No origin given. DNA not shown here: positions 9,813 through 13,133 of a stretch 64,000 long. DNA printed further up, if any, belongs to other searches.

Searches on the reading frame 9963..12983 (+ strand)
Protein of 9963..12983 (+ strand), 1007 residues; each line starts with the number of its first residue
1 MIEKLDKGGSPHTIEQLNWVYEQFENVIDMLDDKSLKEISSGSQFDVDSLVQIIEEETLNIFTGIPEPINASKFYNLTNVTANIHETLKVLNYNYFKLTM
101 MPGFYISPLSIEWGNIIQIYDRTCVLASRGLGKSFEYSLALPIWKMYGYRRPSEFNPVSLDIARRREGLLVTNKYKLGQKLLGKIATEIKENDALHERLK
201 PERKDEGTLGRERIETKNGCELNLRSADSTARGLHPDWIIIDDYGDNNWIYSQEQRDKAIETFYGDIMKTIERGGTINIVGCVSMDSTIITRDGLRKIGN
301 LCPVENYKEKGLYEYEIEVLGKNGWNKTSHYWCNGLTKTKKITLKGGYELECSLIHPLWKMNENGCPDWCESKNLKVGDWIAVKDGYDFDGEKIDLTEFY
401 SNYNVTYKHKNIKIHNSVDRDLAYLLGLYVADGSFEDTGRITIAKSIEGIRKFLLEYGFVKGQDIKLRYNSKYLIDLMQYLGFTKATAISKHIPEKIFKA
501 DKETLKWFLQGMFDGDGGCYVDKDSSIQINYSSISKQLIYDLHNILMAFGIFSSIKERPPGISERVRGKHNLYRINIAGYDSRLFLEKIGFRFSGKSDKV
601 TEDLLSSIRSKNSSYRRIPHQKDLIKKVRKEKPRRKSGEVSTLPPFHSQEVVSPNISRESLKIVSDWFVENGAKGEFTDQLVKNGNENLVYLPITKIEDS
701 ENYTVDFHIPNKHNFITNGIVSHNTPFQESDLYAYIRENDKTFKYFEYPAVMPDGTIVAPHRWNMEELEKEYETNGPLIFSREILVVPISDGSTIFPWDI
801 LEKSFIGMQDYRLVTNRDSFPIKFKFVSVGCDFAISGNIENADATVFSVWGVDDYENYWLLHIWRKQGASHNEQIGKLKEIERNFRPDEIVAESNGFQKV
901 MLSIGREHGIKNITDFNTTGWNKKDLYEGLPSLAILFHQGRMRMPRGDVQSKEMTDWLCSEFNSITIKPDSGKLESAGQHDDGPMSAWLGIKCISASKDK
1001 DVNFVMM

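Call 72: search_protein_families(library=pfam, proteins=[window:9963-12983:+], max_evalue=0.001)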
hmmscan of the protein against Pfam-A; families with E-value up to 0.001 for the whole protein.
window:9963-12983:+ (1007 aa): 4 families
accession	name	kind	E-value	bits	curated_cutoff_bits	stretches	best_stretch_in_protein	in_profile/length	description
PF14528.11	LAGLIDADG_3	-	4.1e-16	59.5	22.5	1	505-590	3-82/82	LAGLIDADG-like domain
PF14890.11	Intein_splicing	-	1.8e-12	47.8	35.8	1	294-724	7-155/155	Intein splicing domain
PF17289.8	Terminase_6C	-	7.3e-05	23.2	22.6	1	830-957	2-116/155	Terminase RNaseH-like domain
PF05204.19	Hom_end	-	0.00015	22.3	21.1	0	493-581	2-88/110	Homing endonuclease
